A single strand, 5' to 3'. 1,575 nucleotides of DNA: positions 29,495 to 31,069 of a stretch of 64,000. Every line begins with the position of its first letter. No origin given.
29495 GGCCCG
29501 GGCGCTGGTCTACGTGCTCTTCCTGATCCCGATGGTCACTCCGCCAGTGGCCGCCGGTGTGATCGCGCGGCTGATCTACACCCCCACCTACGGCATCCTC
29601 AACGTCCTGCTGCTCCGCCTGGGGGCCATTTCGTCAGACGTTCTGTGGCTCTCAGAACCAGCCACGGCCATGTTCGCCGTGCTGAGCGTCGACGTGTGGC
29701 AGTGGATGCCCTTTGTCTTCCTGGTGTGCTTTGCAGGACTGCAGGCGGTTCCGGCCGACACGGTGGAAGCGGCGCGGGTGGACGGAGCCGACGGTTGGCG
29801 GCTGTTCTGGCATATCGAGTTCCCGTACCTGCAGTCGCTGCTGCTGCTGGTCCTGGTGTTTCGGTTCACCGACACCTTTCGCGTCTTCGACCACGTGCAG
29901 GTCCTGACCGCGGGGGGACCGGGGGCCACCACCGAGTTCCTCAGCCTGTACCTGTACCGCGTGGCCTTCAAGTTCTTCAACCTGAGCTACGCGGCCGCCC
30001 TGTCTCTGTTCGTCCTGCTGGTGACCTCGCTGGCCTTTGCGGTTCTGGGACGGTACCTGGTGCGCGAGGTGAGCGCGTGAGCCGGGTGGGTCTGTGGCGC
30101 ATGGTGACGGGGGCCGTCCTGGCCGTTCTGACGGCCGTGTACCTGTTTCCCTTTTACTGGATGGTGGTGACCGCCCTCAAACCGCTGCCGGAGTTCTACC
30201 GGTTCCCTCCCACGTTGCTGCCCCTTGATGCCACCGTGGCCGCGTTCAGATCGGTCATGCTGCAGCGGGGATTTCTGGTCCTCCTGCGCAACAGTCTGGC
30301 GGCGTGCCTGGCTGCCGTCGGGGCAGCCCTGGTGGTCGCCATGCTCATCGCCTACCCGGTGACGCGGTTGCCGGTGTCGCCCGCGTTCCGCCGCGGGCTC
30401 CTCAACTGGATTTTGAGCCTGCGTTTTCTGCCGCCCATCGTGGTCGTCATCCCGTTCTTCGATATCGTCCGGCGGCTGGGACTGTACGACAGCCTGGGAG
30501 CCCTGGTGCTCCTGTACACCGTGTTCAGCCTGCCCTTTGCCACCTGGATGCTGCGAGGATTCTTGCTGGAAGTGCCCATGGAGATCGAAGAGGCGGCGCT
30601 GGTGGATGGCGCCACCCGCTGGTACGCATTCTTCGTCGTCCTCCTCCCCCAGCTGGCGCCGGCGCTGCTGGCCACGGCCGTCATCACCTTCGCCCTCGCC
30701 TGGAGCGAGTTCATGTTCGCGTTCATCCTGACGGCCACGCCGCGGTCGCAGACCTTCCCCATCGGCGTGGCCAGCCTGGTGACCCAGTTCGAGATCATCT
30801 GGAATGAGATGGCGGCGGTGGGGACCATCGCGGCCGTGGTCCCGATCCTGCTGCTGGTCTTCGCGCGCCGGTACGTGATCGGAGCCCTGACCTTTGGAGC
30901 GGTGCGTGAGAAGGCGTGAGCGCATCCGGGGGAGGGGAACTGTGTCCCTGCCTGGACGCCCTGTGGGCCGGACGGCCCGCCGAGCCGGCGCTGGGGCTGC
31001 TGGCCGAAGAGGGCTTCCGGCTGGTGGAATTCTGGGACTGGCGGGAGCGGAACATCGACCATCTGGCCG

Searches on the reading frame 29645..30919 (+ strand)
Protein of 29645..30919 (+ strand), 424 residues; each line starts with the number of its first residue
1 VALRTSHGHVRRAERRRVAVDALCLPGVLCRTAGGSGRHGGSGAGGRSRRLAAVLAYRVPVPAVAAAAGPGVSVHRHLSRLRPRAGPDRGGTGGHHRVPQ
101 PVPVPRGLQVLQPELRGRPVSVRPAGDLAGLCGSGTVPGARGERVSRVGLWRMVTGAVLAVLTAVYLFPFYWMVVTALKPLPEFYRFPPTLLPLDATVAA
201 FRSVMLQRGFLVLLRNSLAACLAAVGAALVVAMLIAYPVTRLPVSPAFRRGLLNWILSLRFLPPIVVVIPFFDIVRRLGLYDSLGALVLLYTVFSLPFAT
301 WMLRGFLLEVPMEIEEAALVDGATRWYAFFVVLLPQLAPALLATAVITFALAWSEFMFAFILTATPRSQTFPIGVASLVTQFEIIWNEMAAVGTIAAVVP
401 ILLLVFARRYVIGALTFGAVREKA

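Call 7: search_protein_families(library=pfam, proteins=[window:29645-30919:+])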
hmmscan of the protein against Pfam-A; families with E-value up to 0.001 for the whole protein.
window:29645-30919:+ (424 aa): 1 family
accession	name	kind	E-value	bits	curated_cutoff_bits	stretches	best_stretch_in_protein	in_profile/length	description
PF00528.27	BPD_transp_1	-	1.9e-15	57.5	26.4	1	230-410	3-177/184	Binding-protein-dependent transport system inner membrane component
